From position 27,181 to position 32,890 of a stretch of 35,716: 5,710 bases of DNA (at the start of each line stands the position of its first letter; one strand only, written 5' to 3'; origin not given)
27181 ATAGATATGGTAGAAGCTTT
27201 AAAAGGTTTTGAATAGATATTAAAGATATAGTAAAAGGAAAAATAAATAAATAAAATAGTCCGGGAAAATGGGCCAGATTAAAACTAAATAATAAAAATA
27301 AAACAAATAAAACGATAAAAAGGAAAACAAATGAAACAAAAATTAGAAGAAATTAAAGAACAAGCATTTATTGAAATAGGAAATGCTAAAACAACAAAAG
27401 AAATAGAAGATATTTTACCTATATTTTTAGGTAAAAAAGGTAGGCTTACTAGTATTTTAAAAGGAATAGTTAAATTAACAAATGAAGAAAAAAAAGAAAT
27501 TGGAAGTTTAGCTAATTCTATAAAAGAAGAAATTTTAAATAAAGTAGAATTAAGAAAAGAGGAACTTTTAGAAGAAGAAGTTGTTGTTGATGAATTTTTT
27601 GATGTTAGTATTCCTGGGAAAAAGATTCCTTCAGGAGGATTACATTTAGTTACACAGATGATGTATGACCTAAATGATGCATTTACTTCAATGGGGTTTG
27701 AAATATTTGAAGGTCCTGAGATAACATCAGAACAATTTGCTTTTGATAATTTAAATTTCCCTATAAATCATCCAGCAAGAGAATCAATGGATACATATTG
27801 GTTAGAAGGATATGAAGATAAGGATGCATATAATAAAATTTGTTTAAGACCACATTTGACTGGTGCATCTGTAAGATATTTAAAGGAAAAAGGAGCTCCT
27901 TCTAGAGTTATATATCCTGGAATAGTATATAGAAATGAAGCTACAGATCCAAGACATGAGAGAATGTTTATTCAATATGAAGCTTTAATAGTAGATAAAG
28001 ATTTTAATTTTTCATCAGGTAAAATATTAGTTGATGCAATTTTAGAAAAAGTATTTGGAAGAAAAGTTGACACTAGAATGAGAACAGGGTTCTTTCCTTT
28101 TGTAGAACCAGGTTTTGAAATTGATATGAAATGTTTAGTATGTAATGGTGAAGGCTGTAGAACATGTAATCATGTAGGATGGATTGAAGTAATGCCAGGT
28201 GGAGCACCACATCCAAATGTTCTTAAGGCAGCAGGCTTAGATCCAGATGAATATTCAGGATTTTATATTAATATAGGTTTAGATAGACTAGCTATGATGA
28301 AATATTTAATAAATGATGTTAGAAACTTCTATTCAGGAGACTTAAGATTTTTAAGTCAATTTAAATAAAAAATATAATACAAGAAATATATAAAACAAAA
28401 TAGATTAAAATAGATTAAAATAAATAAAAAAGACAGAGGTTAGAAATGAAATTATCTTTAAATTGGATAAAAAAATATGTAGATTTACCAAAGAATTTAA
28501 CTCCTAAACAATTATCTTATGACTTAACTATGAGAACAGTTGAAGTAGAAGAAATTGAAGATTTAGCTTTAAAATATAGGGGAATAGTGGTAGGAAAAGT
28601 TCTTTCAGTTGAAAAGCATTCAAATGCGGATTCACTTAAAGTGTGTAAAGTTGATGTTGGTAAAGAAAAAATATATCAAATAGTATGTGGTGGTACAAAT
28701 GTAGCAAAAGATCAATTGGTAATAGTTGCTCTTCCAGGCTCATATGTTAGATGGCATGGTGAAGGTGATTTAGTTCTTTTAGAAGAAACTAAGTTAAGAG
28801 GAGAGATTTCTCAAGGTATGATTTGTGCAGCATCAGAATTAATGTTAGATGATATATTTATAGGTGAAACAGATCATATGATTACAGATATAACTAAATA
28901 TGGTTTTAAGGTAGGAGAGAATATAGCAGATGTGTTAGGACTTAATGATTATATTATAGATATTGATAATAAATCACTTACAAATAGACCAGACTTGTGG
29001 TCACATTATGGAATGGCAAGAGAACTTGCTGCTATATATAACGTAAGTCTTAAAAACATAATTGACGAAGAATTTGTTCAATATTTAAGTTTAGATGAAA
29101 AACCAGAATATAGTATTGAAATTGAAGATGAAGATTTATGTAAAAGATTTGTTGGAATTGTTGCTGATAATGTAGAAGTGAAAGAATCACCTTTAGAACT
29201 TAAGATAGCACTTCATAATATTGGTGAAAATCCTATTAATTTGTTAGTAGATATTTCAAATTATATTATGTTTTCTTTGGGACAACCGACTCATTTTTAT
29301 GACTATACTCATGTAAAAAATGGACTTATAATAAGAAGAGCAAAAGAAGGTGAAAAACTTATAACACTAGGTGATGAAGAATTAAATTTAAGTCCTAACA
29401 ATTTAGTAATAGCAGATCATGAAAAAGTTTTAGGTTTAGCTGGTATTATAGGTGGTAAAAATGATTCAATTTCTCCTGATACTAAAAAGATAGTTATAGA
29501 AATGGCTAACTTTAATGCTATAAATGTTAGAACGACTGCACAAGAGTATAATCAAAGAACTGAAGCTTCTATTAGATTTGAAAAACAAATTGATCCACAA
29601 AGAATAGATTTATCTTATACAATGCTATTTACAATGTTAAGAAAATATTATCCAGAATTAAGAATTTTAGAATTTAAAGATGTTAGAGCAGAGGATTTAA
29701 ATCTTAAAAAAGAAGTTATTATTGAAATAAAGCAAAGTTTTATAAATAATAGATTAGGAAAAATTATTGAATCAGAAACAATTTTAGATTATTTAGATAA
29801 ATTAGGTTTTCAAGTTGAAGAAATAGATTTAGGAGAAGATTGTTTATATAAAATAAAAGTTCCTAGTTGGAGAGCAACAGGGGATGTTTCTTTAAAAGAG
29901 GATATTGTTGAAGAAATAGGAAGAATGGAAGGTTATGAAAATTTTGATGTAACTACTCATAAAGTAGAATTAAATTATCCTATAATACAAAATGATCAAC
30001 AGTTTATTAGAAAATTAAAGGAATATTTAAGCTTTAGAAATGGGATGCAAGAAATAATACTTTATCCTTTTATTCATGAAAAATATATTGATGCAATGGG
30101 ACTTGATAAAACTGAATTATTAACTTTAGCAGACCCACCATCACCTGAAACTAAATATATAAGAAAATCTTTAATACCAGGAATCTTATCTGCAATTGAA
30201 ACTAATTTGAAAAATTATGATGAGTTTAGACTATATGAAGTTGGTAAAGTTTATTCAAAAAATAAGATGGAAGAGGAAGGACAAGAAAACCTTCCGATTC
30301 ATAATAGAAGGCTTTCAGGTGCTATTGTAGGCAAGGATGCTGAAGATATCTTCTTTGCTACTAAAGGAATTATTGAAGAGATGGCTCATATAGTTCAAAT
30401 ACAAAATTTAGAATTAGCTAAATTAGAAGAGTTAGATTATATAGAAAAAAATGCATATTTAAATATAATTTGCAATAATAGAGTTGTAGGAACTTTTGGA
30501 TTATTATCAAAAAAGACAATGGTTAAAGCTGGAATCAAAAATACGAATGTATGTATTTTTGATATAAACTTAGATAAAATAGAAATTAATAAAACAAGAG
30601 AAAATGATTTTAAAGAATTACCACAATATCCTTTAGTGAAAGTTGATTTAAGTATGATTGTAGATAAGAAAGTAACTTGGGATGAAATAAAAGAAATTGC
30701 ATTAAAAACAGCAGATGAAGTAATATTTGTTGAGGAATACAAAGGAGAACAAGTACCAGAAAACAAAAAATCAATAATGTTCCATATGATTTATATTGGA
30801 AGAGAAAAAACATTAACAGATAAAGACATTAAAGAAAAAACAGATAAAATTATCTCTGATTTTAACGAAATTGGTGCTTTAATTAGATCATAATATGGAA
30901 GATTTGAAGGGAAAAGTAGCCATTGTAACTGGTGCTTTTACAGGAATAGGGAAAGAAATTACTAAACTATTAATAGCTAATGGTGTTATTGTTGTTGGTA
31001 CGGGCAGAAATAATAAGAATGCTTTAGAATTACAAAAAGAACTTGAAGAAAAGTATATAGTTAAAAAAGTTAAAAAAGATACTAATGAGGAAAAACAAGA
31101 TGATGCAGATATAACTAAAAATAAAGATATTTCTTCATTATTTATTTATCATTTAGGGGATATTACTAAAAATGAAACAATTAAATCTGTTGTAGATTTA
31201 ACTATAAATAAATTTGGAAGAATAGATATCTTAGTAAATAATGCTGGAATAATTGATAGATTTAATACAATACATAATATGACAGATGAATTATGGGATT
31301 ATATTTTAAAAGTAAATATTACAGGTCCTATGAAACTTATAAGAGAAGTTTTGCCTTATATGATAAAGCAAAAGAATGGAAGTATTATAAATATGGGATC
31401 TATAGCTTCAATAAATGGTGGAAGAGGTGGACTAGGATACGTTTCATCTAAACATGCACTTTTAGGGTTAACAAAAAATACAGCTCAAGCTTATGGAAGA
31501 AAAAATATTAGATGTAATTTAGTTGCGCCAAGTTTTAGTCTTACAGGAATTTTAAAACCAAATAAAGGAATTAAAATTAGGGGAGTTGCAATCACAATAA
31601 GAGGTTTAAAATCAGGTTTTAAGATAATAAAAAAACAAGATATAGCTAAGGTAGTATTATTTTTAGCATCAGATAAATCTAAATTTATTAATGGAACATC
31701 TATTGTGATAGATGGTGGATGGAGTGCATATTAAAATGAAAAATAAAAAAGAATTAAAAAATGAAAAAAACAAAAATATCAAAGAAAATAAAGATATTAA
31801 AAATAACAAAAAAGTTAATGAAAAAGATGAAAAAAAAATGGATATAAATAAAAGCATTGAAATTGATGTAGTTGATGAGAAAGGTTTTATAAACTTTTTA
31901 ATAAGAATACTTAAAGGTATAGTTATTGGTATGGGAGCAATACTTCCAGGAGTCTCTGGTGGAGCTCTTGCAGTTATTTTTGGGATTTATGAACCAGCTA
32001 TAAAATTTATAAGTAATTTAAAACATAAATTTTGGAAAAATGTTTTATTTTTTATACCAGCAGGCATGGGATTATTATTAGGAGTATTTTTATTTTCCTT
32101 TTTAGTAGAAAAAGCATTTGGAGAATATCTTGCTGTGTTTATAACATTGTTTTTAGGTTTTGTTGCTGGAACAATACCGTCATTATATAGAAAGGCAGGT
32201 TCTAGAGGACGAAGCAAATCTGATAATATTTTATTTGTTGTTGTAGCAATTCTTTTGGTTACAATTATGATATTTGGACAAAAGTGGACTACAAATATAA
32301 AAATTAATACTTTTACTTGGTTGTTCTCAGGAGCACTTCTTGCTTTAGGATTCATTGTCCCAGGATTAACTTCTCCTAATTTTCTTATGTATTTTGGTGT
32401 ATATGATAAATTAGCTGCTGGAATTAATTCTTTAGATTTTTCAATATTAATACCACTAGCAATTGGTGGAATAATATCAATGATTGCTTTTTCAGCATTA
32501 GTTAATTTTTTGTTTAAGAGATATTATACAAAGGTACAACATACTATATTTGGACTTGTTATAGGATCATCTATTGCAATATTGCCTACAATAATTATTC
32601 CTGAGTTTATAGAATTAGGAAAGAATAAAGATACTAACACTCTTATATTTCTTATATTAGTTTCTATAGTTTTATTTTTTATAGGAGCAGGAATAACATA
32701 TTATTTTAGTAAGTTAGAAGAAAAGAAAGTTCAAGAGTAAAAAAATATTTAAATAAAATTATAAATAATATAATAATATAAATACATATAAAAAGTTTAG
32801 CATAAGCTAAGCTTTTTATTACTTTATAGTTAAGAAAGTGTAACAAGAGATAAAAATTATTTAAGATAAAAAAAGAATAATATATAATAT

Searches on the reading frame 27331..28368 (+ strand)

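Call 36: search_protein_families(library=pfam, proteins=[window:27331-28368:+], max_evalue=0.00001)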
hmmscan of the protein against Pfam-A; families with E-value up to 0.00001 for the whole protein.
window:27331-28368:+ (345 aa): 2 families
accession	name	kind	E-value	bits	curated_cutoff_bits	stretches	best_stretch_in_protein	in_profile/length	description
PF01409.25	tRNA-synt_2d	-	1.1e-73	248.2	19.8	1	90-344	2-246/246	tRNA synthetases class II core domain (F)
PF02912.23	Phe_tRNA-synt_N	-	3.9e-15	56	22.3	1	21-83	2-64/69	Aminoacyl tRNA synthetase class II, N-terminal domain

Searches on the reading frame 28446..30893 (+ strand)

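Call 36: search_protein_families(library=pfam, proteins=[window:28446-30893:+], max_evalue=0.00001)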
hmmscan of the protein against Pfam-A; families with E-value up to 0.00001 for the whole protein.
window:28446-30893:+ (815 aa): 5 families
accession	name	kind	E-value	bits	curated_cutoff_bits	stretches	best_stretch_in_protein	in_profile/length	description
PF03483.22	B3_4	-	2.3e-54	184.1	29.3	1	232-401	2-172/174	B3/4 domain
PF17759.6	tRNA_synthFbeta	-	2.7e-31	109.2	22.4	1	515-709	16-214/214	Phenylalanyl tRNA synthetase beta chain CLM domain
PF01588.26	tRNA_bind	-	1.1e-20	73.9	27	1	47-135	1-80/96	Putative tRNA binding domain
PF03147.19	FDX-ACB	-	7.6e-17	62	31.1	1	726-813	1-93/94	Ferredoxin-fold anticodon binding domain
PF03484.21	B5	-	5e-14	52.7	28.6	1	426-497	1-67/67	tRNA synthetase B5 domain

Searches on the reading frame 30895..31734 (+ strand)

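Call 36: search_protein_families(library=pfam, proteins=[window:30895-31734:+], max_evalue=0.00001)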
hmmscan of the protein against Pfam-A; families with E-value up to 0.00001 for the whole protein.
window:30895-31734:+ (279 aa): 3 families
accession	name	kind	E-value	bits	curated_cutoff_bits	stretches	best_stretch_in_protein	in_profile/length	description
PF13561.12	adh_short_C2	-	2.4e-49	168.5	27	1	80-277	44-236/236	Enoyl-(Acyl carrier protein) reductase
PF00106.31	adh_short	-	1.3e-48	165.5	26.6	2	77-221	45-188/195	short chain dehydrogenase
PF08659.16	KR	-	2.4e-10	41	22.6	1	10-191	4-158/180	KR domain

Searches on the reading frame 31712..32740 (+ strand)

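Call 36: search_protein_families(library=pfam, proteins=[window:31712-32740:+], max_evalue=0.00001)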
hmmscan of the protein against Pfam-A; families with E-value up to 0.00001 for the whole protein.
window:31712-32740:+ (342 aa): 1 family
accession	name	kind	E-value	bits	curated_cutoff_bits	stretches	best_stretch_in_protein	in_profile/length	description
PF04018.18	VCA0040-like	-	3.5e-33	115.6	26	1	72-293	1-231/246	Undecaprenyl phosphate translocase-like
